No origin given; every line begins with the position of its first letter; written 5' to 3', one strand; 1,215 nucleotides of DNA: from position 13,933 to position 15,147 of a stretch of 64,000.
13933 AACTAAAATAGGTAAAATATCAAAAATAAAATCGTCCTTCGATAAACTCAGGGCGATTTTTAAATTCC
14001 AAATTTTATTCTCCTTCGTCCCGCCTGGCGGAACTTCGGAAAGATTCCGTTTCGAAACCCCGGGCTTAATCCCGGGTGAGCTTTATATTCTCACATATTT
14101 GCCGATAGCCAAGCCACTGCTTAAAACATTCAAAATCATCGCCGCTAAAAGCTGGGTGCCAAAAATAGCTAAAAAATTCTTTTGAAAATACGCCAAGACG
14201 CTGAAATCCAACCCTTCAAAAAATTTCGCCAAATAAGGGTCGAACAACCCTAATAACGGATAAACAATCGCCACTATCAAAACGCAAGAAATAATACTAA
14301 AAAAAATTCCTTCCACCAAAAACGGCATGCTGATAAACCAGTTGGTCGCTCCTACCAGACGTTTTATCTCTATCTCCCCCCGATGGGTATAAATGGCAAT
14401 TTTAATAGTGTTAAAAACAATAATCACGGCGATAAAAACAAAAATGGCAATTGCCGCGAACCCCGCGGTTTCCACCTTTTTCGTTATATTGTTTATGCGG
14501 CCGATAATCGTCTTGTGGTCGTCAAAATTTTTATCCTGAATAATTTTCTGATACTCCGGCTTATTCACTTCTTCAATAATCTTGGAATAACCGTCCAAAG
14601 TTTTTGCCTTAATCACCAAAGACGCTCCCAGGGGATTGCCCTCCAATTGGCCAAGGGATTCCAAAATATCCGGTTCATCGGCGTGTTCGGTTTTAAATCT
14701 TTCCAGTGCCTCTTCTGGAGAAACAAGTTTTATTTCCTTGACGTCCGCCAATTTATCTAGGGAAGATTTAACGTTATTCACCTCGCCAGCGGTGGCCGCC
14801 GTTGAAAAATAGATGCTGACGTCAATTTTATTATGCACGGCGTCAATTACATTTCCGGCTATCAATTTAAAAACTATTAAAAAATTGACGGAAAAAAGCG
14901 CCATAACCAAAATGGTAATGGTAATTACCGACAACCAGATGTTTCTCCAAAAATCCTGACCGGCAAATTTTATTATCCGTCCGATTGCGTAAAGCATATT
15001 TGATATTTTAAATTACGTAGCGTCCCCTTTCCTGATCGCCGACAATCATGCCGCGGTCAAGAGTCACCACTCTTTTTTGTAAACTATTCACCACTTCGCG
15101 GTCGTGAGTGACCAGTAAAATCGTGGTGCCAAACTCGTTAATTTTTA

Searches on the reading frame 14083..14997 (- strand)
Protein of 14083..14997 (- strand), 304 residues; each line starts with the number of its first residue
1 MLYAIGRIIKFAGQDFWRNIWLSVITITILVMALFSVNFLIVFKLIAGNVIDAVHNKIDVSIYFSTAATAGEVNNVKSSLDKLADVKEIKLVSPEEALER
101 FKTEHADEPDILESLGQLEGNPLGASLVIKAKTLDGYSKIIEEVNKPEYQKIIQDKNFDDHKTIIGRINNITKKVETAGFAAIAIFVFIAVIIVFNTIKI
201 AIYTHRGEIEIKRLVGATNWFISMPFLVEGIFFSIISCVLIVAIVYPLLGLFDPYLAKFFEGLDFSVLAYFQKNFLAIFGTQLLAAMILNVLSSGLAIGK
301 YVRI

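Call 33: find_related_loci(query=window:14083-14997:-, collection=genome_contigs, flank=10000)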
Query window:14083-14997:- (304 aa) in genome_contigs; peptide patterns used: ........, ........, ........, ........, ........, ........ (x = any residue, [..] = any of these).
78 stretches matched a pattern; 17 encode a relative of the query (tblastn E <= 1e-3); 17 distinct loci.
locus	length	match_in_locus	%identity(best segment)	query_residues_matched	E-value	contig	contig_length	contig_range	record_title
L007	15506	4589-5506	51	1-304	2e-104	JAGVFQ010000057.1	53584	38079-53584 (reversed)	MAG: Patescibacteria group bacterium isolate DeMMO2_29 c_000000001480, whole genome shotgun sequence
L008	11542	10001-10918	50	1-304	7e-101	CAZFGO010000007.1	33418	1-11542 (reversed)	MAG TPA_asm: uncultured Gammaproteobacteria bacterium isolate SRP093762_co1_14 genome assembly, contig: NODE_797_length_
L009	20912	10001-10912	48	1-304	5e-94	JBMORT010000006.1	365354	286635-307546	MAG: Patescibacteria group bacterium isolate Betzabe_MAG187 MAG187_6, whole genome shotgun sequence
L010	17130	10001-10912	46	1-304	4e-92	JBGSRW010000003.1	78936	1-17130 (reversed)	MAG: Patescibacteria group bacterium isolate JTS-AC368 k141_498250, whole genome shotgun sequence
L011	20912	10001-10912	45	1-304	7e-92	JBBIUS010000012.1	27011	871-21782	MAG: Candidatus Falkowbacteria bacterium isolate ETS170220_bin_59 NODE_1448_length_27011_cov_5.08258, whole genome shotg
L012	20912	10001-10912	45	1-304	1e-91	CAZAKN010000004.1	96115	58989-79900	MAG TPA_asm: uncultured Gammaproteobacteria bacterium isolate SRP141376_co4_205 genome assembly, contig: NODE_346_length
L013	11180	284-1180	45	4-302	2e-87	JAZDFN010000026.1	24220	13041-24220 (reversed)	MAG: bacterium isolate MEGAHIT-group-0.209 k141_14082048, whole genome shotgun sequence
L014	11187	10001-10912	43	1-304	2e-86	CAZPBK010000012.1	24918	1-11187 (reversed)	MAG TPA_asm: uncultured Gammaproteobacteria bacterium isolate binchicken_co13_472 genome assembly, contig: NODE_2560_len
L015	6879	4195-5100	45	2-304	1e-82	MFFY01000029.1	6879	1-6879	MAG: Candidatus Falkowbacteria bacterium RIFCSPLOWO2_12_FULL_45_13 rifcsplowo2_12_scaffold_26646, whole genome shotgun s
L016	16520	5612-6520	43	1-303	1e-88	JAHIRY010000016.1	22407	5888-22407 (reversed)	MAG: Patescibacteria group bacterium isolate MM_PC_MetaG.mb.147 MM_PC_MetaG.mb.147_k141_604264, whole genome shotgun seq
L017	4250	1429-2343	40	1-304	3e-74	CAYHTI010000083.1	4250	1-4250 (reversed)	MAG TPA_asm: uncultured Gammaproteobacteria bacterium isolate ERP119705_co15_179 genome assembly, contig: NODE_29113_len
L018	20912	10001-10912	39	1-304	2e-73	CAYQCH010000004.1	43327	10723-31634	MAG TPA_asm: uncultured Gammaproteobacteria bacterium isolate SRP329715_co1_137 genome assembly, contig: NODE_1115_lengt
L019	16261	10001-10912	41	1-303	1e-73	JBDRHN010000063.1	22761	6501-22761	MAG: bacterium isolate MEGAHIT-group-1.518 k141_2116625, whole genome shotgun sequence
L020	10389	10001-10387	47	1-129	5e-38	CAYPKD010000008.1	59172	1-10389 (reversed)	MAG TPA_asm: uncultured Gammaproteobacteria bacterium isolate binchicken_co334_146 genome assembly, contig: NODE_730_len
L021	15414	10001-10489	27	72-238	8e-14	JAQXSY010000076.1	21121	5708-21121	MAG: Bacillota bacterium isolate SUG1495 k141_6314343, whole genome shotgun sequence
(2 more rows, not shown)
